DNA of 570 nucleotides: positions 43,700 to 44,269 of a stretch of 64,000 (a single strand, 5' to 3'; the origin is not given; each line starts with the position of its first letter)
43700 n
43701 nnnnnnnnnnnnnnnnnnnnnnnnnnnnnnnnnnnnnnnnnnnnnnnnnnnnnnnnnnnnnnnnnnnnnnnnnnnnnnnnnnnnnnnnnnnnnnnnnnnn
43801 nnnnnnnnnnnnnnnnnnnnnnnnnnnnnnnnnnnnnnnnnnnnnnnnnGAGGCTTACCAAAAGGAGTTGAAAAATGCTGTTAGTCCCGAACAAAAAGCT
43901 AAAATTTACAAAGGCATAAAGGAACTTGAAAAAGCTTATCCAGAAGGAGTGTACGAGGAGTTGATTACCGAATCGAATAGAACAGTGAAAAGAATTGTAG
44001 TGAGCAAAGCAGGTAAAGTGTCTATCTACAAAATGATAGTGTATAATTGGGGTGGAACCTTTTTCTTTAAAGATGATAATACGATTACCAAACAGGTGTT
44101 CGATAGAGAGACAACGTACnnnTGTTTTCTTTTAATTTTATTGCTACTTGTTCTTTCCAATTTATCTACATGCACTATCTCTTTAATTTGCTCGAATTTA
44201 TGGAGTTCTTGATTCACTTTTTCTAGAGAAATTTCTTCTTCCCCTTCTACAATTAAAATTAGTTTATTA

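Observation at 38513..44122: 1869-aa secreted protein that is essentially one giant E/K/A-rich helix (SAH/coiled-coil rod) with a small C-terminal head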

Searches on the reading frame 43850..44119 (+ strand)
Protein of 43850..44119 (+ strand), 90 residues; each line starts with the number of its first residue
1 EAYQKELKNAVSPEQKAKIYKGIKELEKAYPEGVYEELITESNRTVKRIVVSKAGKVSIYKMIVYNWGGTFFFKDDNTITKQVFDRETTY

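Call 16: find_related_loci(query=A2, collection=genome_contigs, flank=10000)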
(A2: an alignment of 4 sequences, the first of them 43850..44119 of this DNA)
Query A2 (90 aa) in genome_contigs; peptide patterns used: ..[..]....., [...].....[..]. (x = any residue, [..] = any of these).
89 stretches matched a pattern; 7 encode a relative of the query (tblastn E <= 1e-3); 7 distinct loci.
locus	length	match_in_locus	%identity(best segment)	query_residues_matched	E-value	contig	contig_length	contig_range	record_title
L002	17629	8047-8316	98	1-90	1e-58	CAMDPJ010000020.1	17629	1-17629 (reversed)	MAG: Chryseobacterium gleum isolate TH-11nov19-287 genome assembly, contig: TH-11nov19-C8002, whole genome shotgun seque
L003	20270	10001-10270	82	1-90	3e-49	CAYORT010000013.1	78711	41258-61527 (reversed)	MAG TPA_asm: uncultured Chryseobacterium sp. isolate SRP278252_co3_56 genome assembly, contig: NODE_316_length_78711_cov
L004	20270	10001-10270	71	1-90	6e-42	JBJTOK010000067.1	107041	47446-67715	MAG: Flavobacteriales bacterium isolate samp_4449_VAMB_700 samp_4449_1819874, whole genome shotgun sequence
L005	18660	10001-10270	64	1-90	5e-37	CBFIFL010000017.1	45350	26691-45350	MAG: Flavobacteriales bacterium isolate Co_bin_6_strict genome assembly, contig: Co_bin_6_strict_c17, whole genome shotg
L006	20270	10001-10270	63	1-90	2e-36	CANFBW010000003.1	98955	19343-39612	MAG: Flavobacteriales bacterium isolate CH-Oct18-48 genome assembly, contig: CH-Oct18-C138, whole genome shotgun sequenc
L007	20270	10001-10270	70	1-90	6e-41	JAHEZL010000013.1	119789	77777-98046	MAG: Flavobacteriales bacterium isolate nzgw150 NODE_96_length_119790_cov_7.479414, whole genome shotgun sequence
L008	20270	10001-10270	68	1-90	2e-33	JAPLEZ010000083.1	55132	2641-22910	MAG: Bacteroidetes bacterium isolate LacPavin_0818_WC40_MAG_38_10 LacPavin_0818_WC40_scaffold_151688, whole genome shotg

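Call 26: search_protein_families(library=pfam, proteins=[L007:10273-11514:+, L007:11519-12220:+, L007:12544-14292:+, L007:2222-3700:-, L007:727-2202:-, L005:12208-17784:+, L005:11180-12040:+, L005:10612-11076:-, L005:2366-2953:-, L005:175-2289:-], max_evalue=0.001)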
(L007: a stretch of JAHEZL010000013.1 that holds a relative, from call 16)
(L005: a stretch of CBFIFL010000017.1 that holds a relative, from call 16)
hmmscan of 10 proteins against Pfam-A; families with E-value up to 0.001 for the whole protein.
L007:10273-11514:+ (413 aa): 3 families
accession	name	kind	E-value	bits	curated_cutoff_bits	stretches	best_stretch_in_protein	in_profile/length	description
PF02464.23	CinA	-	6.6e-57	191.9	23.5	1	256-406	4-154/155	Competence-damaged protein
PF00994.29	MoCF_biosynth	-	3.4e-35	121.3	26.6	1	4-169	1-143/144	Probable molybdopterin binding domain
PF18146.6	CinA_KH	-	2.7e-12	47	27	1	179-250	1-73/73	Damage-inducible protein CinA KH domain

L007:11519-12220:+ (233 aa): 1 family
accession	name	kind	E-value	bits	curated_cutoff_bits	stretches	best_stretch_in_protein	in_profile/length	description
PF03741.22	TerC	-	8.1e-47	159.7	27.8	1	9-201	1-177/178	Integral membrane protein TerC family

L007:12544-14292:+ (582 aa): 1 family
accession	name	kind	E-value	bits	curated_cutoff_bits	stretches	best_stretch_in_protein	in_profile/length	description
PF01433.26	Peptidase_M1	-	4.9e-17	62.7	27.7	1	285-492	5-218/218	Peptidase family M1 domain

L007:2222-3700:- (492 aa): 0 families

L007:727-2202:- (491 aa): 0 families

L005:12208-17784:+ (1858 aa): 9 families
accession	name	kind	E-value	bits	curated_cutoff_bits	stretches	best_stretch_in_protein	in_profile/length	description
PF07703.20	A2M_BRD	-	2.5e-23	83.4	22.7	1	978-1117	3-140/140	Alpha-2-macroglobulin bait region domain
PF17962.7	bMG6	-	3e-21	76.1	23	1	845-958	5-112/112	Bacterial macroglobulin domain 6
PF11974.14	bMG3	-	3.4e-17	62.7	34.9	1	508-602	1-101/103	Bacterial alpha-2-macroglobulin MG3 domain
PF01835.25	MG2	-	3.1e-13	50.3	32.8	1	609-693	1-88/96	MG2 domain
PF17972.7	bMG5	-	2.8e-10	41.1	26.5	1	708-822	2-115/127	Bacterial Alpha-2-macroglobulin MG5 domain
PF00207.28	A2M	-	4e-09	36.6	21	1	1189-1268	9-91/92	Alpha-2-macroglobulin family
PF17973.7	bMG10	-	1.3e-08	35.5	26.2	1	1718-1839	10-129/131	Bacterial Alpha-2-macroglobulin MG10 domain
PF07678.20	TED_complement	-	1.7e-06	27.8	22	1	1379-1492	17-135/312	A-macroglobulin TED domain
PF21142.3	A2M_bMG2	-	0.00025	21.5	25.5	1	338-388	4-54/119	Bacterial alpha-2 macroglobulin MG2 domain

L005:11180-12040:+ (286 aa): 1 family
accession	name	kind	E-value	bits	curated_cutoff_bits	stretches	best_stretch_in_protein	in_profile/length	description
PF07063.19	HGLS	-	1.9e-22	80.5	25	2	152-258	173-283/386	2-oxoadipate dioxygenase/decarboxylase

L005:10612-11076:- (154 aa): 6 families
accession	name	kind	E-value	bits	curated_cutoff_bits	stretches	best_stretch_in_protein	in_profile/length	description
PF01037.27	AsnC_trans_reg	-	1e-16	61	25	1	81-142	11-72/73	Lrp/AsnC ligand binding domain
PF13412.12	HTH_24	-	1.4e-14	53.8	21.9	1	5-51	1-47/48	Winged helix-turn-helix DNA-binding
PF13404.12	HTH_AsnC-type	-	2.4e-12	46.9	27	1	5-44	1-40/42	AsnC-type helix-turn-helix domain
PF08279.18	HTH_11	-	1e-06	28.9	25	1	12-54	5-44/55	HTH domain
PF22482.2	AsnC_trans_reg_3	-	0.00052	20.5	24.4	0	79-140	22-82/95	PF0864 C-terminal dimeric alpha+beta barrel domain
PF08280.17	HTH_Mga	-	0.0006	20.2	23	1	9-48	7-46/59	M protein trans-acting positive regulator (MGA) HTH domain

L005:2366-2953:- (195 aa): 0 families

L005:175-2289:- (704 aa): 0 families

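Call 30: search_protein_representatives(alignment_id=A2)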
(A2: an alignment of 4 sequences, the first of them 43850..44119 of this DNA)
Query: 4 sequences, 97 profile positions. Proteins with E-value up to 0.001 (for the whole library): 585; up to 1e-10: 76; up to 1e-30: 2. The best 150 are listed.
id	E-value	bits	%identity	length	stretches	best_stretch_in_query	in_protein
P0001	2.7e-48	178.1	-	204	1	1-97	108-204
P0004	8.7e-31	122.0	-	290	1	6-97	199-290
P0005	7.2e-24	99.8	-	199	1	3-97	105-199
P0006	3.9e-22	94.2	-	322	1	5-97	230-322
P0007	1.2e-20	89.4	-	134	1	7-97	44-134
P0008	3.5e-20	88.0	-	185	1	22-96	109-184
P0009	4.0e-20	87.8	-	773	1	4-97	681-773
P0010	3.6e-19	84.7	-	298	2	31-96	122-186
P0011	5.4e-19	84.2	-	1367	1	3-97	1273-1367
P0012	6.8e-18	80.6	-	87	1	25-96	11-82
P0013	1.7e-17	79.4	-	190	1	20-96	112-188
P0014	2.3e-17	78.9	-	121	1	11-95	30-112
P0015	1.1e-16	76.7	-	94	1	24-97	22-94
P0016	4.3e-15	71.7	-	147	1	24-95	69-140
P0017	1.1e-14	70.3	-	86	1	31-97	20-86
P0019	3.0e-14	69.0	-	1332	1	17-96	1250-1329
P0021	5.2e-14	68.2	-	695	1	15-95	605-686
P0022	8.4e-14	67.5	-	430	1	6-96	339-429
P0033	7.6e-13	64.5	-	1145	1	20-95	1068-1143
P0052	1.4e-11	60.4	-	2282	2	15-96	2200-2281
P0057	2.0e-11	59.9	-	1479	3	31-97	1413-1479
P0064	3.8e-11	59.0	-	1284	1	20-96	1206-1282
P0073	8.0e-11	58.0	-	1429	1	11-95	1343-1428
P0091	4.0e-10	55.7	-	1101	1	31-95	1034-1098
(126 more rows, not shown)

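Call 33: search_protein_families(library=pfam, proteins=[P0019, P0021, P0022, P0057, P0052, P0033, P0064], max_evalue=0.01)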
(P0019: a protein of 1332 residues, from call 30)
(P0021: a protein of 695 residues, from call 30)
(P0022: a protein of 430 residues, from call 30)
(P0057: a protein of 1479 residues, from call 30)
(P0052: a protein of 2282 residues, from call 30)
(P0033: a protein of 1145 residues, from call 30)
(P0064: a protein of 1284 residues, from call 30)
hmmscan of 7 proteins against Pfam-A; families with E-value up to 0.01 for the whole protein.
P0019 (1332 aa): 10 families
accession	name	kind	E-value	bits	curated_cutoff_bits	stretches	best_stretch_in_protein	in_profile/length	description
PF07719.23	TPR_2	-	8.3e-37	122.7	27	1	686-713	6-33/34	Tetratricopeptide repeat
PF00515.34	TPR_1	-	1.9e-24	84.8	27.8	1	692-713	12-33/34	Tetratricopeptide repeat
PF13414.12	TPR_11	-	2.1e-15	56.5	26.8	1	688-720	1-33/42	TPR repeat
PF13181.12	TPR_8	-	8.4e-12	44.7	25.7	0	686-713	6-33/34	Tetratricopeptide repeat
PF13176.12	TPR_7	-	4.8e-11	42.3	27.9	0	494-526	1-33/36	Tetratricopeptide repeat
PF13428.12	TPR_14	-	6.8e-08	32.9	23.5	0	692-719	12-39/44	Tetratricopeptide repeat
PF13424.12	TPR_12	-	2.2e-05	25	30.1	0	475-523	25-76/77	Tetratricopeptide repeat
PF13620.12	CarboxypepD_reg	-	2.6e-05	24.9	32.3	1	35-95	2-64/82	Carboxypeptidase regulatory-like domain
PF13715.12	CarbopepD_reg_2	-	0.0005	20.5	32.2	1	35-100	1-65/88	CarboxypepD_reg-like domain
PF13432.12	TPR_16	-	0.007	17.2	32.7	0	686-716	2-32/65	Tetratricopeptide repeat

P0021 (695 aa): 0 families

P0022 (430 aa): 3 families
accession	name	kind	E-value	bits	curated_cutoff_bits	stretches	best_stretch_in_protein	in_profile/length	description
PF13620.12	CarboxypepD_reg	-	1.1e-05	26.1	32.3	1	39-99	2-64/82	Carboxypeptidase regulatory-like domain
PF13715.12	CarbopepD_reg_2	-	0.00056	20.3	32.2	1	39-105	1-66/88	CarboxypepD_reg-like domain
PF01476.26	LysM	-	0.0013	19.1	20.9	1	357-384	3-28/43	LysM domain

P0057 (1479 aa): 6 families
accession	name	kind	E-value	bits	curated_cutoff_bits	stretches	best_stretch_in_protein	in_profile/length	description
PF00515.34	TPR_1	-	1.4e-20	72.6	27.8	0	331-352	8-29/34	Tetratricopeptide repeat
PF07719.23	TPR_2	-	5.2e-19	67.2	27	1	676-702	8-34/34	Tetratricopeptide repeat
PF13414.12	TPR_11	-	4.3e-18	65.1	26.8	1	331-360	1-30/42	TPR repeat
PF13181.12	TPR_8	-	2.9e-08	33.7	25.7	0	564-584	13-33/34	Tetratricopeptide repeat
PF13620.12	CarboxypepD_reg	-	5e-05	24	32.3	1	38-109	2-70/82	Carboxypeptidase regulatory-like domain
PF22902.2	NOMO1-like_9th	-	0.00071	19.8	27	1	47-103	11-65/75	BOS complex subunit NOMO1-like, beta sandwich domain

P0052 (2282 aa): 13 families
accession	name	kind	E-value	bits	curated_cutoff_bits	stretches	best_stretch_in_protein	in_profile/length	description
PF07719.23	TPR_2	-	3.2e-46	152.1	27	0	1676-1699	8-31/34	Tetratricopeptide repeat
PF13181.12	TPR_8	-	5e-42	138.9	25.7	0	1446-1472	7-33/34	Tetratricopeptide repeat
PF00515.34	TPR_1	-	5.9e-16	58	27.8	0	1394-1415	12-33/34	Tetratricopeptide repeat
PF11221.13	Med21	-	3.2e-11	44.2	37.3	0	1075-1110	98-133/144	Subunit 21 of Mediator complex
PF13414.12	TPR_11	-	8.1e-08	32.3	26.8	0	1448-1473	2-27/42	TPR repeat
PF13428.12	TPR_14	-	1.2e-07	32.1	23.5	0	1445-1473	6-34/44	Tetratricopeptide repeat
PF25064.1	ARM_TT21_5th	-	1.5e-07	32.1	27.8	0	1961-2074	8-115/117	TT21 fifth ARM repeats domain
PF13424.12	TPR_12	-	5e-06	27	30.1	0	991-1016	10-34/77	Tetratricopeptide repeat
PF07431.17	DUF1512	-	5.8e-06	26.5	25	0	1081-1161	28-105/177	Protein of unknown function (DUF1512) N-terminal domain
PF21395.2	Arc_capsid_dom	-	1.6e-05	25.3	27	0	792-820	4-32/62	Activity-regulated cytoskeleton-associated protein, capsid domain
PF13432.12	TPR_16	-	0.00051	20.9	32.7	0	1445-1472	36-63/65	Tetratricopeptide repeat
PF13620.12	CarboxypepD_reg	-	0.0014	19.4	32.3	1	41-101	2-64/82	Carboxypeptidase regulatory-like domain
PF00903.31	Glyoxalase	-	0.0036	18.1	20.6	0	310-336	6-32/121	Glyoxalase/Bleomycin resistance protein/Dioxygenase superfamily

P0033 (1145 aa): 1 family
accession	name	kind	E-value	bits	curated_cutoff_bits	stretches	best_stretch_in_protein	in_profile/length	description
PF07719.23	TPR_2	-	0.00066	20.1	27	0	738-766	5-33/34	Tetratricopeptide repeat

P0064 (1284 aa): 3 families
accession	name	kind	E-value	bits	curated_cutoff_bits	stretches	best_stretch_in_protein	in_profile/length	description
PF07719.23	TPR_2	-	9.1e-09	35.2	27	0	301-329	5-33/34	Tetratricopeptide repeat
PF13620.12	CarboxypepD_reg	-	2.2e-07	31.6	32.3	1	33-95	2-64/82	Carboxypeptidase regulatory-like domain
PF13715.12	CarbopepD_reg_2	-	2.6e-06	27.8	32.2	1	33-101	1-66/88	CarboxypepD_reg-like domain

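Call 39: find_homologous_proteins(query=A3, max_evalue=0.00001)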
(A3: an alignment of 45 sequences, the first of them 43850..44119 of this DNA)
Query A3 (45 sequences) (90 aa, profile of the alignment): 13 proteins with E <= 0.00001 among 479 candidates.
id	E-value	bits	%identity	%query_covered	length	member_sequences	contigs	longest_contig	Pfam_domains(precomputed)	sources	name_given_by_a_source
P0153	6.5e-26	108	47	69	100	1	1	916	-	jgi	jgi:hypothetical protein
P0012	5.9e-25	105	41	81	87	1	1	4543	-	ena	-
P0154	8.9e-23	98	39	88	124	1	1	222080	-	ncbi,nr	ncbi:MAG: hypothetical protein IPP34_10295 [Bacteroidetes bacterium]|nr:hypothetical protein [Bacter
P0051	1.2e-22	97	35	71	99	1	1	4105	-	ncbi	-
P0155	2.3e-22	97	42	97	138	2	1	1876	-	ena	-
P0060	1.6e-19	87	42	59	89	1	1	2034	-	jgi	jgi:hypothetical protein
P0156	8.1e-19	85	47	59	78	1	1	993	-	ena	-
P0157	1.5e-18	84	34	97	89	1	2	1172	-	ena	-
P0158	7.0e-18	82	47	59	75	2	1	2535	-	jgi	jgi:hypothetical protein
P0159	2.1e-17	81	53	33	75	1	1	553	-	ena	-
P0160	3.0e-17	80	38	70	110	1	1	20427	-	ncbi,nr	ncbi:MAG: hypothetical protein JST66_15005, partial [Bacteroidetes bacterium]|nr:hypothetical protei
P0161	5.7e-17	79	43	60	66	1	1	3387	-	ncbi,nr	ncbi:hypothetical protein OAE48_04970, partial [Flavobacteriales bacterium]|nr:hypothetical protein 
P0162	1.3e-16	78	36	71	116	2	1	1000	-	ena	-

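Call 43: predict_structure(alignment_id=A3)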
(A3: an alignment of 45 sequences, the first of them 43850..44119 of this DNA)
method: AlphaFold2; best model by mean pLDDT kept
length: 90 residues; sequences in the alignment: 45
mean_pLDDT: 76.3   pTM: 0.55
mean pLDDT of the five models: 76.3, 76.2, 74.7, 73.8, 72.7
residues with pLDDT >= 90: 36; 70-90: 21; 50-70: 23; < 50: 10
segments of 3 or more residues with pLDDT < 50: 1-7
pLDDT, mean of each block of 10 residues (from residue 1): 48 52 55 83 91 84 93 93 86
secondary structure, 60 per line:
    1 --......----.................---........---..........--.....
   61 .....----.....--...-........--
elements in order: H3-8 H13-29 E33-40 E44-53 E56-65 E70-74 E77-79 H81-88

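Call 51: fold_search(model_id=the predicted structure, library=pdb)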
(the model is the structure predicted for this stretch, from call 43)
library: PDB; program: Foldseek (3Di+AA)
matches with E <= 10: 889; with E <= 0.001: 0
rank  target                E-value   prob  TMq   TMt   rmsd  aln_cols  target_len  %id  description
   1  6wg3_A                2.0e-02  1.00  0.45  0.08   3.4        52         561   13  Cryo-EM structure of human Cohesin-NIPBL-DNA complex (released 2020-05-20)
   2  6zz6_A                3.8e-02  1.00  0.47  0.13   2.6        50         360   14  Cryo-EM structure of S.cerevisiae cohesin-Scc2-DNA complex (released 2020-09-30)
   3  4oqd_A                5.4e-02  0.96  0.37  0.16  13.1        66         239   18  Crystal structure of the tylM1 N,N-dimethyltransferase in complex with SAH and TDP-Qui3NMe2 (released 2014-02-26)
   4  9r2r_D                5.4e-02  0.69  0.25  0.20  12.8        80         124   15  De novo designed M7 protein fold (released 2025-05-14)
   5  6wge_A                6.4e-02  1.00  0.46  0.12   3.4        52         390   13  Cryo-EM structure of human Cohesin-NIPBL-DNA complex without STAG1 (released 2020-05-20)
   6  6m81_A                6.8e-02  0.99  0.43  0.17  13.4        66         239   17  Crystal structure of TylM1 Y14F bound to SAH and dTDP-phenol (released 2019-03-13)
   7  1w1w_B                7.2e-02  1.00  0.46  0.13   1.2        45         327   16  Sc Smc1hd:Scc1-C complex, ATPgS (released 2004-09-30)
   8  4oqe_A                7.2e-02  0.99  0.43  0.17  13.4        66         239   17  Crystal structure of the tylM1 N,N-dimethyltransferase in complex with SAH and TDP-Fuc3NMe (released 2014-02-26)
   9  6qpq_C                7.6e-02  1.00  0.48  0.12   2.0        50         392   10  The structure of the cohesin head module elucidates the mechanism of ring opening (released 2020-02-05)
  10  4oqd_B                8.5e-02  0.97  0.42  0.18  13.2        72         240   17  Crystal structure of the tylM1 N,N-dimethyltransferase in complex with SAH and TDP-Qui3NMe2 (released 2014-02-26)
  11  6qpw_A                9.0e-02  1.00  0.46  0.24   3.0        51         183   14  Structural basis of cohesin ring opening (released 2020-02-05)
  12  6qpq_A                1.0e-01  1.00  0.45  0.11   1.7        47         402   15  The structure of the cohesin head module elucidates the mechanism of ring opening (released 2020-02-05)
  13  3pfg                  1.0e-01  0.99  0.43  0.17  13.3        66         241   18  X-Ray crystal structure the N,N-dimethyltransferase TylM1 from Streptomyces fradiae in complex with SAM and dTDP-phenol (released 2010-12-15)
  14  6m81_B                1.1e-01  0.98  0.43  0.17  13.5        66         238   17  Crystal structure of TylM1 Y14F bound to SAH and dTDP-phenol (released 2019-03-13)
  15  6m83                  1.1e-01  0.98  0.43  0.17  13.5        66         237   17  Crystal structure of TylM1 S120A bound to SAH and dTDP-phenol (released 2019-03-13)
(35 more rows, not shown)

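Call 67: find_encoding_contigs(protein=P0154, flank=8000, max_places=3)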
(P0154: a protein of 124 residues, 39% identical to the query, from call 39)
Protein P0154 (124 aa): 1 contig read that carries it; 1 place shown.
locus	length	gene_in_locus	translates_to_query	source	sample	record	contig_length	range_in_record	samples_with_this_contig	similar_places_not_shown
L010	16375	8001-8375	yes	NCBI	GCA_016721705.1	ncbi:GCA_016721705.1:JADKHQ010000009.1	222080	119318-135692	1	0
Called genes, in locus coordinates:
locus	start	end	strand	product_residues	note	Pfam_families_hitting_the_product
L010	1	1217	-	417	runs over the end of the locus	PF01494:FAD_binding_3 (weak)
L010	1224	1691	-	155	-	PF01668:SmpB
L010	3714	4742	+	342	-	PF01180:DHO_dh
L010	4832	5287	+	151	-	PF16267:DUF4920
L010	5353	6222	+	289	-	PF00682:HMGL-like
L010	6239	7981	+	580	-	-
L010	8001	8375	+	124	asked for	-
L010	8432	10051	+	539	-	PF13600:DUF4140, PF13598:DUF4139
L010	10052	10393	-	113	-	-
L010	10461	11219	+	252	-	PF01987:AIM24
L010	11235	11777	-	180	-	PF20221:DUF6580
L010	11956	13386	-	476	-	-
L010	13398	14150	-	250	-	PF08501:Shikimate_dh_N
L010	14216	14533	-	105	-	PF00581:Rhodanese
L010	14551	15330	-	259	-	PF02679:ComA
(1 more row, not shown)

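Call 68: list_cluster_members(proteins=[P0019, P0057, P0052, P0022, P0021, P0033, P0064, P0073, P0091, P0011])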
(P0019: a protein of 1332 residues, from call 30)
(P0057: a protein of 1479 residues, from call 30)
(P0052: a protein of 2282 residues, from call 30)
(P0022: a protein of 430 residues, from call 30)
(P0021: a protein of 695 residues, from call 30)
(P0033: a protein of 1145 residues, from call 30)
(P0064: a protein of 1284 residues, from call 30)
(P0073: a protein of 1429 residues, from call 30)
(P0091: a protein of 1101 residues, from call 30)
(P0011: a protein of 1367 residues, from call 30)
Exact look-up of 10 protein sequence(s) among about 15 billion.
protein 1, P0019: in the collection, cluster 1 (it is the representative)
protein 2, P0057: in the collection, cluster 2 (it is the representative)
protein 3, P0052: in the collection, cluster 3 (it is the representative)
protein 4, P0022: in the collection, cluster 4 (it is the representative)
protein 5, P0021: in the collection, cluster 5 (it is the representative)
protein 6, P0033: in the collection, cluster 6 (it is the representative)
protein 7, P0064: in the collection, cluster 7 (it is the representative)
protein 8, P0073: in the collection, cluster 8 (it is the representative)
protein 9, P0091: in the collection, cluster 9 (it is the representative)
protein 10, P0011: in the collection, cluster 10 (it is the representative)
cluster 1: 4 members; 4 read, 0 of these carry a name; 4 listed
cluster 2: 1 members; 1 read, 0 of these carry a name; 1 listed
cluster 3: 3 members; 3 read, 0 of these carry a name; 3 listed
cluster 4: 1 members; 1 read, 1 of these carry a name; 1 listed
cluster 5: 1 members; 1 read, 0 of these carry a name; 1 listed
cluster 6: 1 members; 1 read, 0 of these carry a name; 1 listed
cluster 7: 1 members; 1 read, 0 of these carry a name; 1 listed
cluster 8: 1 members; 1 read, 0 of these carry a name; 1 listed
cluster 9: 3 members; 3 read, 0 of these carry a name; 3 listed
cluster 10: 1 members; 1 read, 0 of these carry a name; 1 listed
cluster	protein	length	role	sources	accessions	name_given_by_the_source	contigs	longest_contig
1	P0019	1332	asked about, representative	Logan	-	-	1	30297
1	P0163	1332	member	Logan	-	-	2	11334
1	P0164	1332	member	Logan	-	-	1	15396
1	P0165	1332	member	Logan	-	-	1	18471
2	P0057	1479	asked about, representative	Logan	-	-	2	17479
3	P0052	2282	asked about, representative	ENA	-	-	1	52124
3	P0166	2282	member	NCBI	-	-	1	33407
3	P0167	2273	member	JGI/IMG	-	-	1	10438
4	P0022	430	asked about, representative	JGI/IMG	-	hypothetical protein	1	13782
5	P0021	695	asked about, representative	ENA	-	-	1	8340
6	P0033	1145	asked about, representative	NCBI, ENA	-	-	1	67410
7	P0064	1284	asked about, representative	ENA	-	-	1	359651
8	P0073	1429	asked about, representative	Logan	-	-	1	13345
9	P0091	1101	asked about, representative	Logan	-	-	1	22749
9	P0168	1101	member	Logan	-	-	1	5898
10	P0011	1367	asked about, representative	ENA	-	-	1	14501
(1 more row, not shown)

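Call 73: find_encoding_contigs(protein=P0011, flank=10000, max_places=3)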
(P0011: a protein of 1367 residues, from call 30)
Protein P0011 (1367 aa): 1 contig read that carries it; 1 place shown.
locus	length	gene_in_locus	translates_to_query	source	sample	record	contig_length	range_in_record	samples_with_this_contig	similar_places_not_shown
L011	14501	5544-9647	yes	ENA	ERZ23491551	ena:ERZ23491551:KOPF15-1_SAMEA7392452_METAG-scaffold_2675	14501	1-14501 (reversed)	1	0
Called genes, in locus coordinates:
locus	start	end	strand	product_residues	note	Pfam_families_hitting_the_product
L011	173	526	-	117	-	-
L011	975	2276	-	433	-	-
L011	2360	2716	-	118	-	PF01245:Ribosomal_L19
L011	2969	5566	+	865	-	-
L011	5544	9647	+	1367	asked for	-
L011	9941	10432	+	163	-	PF10988:DUF2807, PF13349:DUF4097 (weak)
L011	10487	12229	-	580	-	-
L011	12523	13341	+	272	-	PF19841:GldN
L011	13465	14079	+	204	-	PF00719:Pyrophosphatase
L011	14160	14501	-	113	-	?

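Call 76: search_solved_structures(query=A3, max_evalue=10)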
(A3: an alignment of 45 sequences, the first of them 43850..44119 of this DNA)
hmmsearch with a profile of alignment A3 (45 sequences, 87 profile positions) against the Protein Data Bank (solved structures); distinct sequences matched with E-value up to 10: 2.
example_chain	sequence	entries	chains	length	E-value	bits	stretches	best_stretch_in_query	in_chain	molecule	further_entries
2lu2_A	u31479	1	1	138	0.72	13.1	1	5-59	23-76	Microneme TgMIC5 protein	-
4bsj_A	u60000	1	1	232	0.81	13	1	32-60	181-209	VASCULAR ENDOTHELIAL GROWTH FACTOR RECEPTOR 3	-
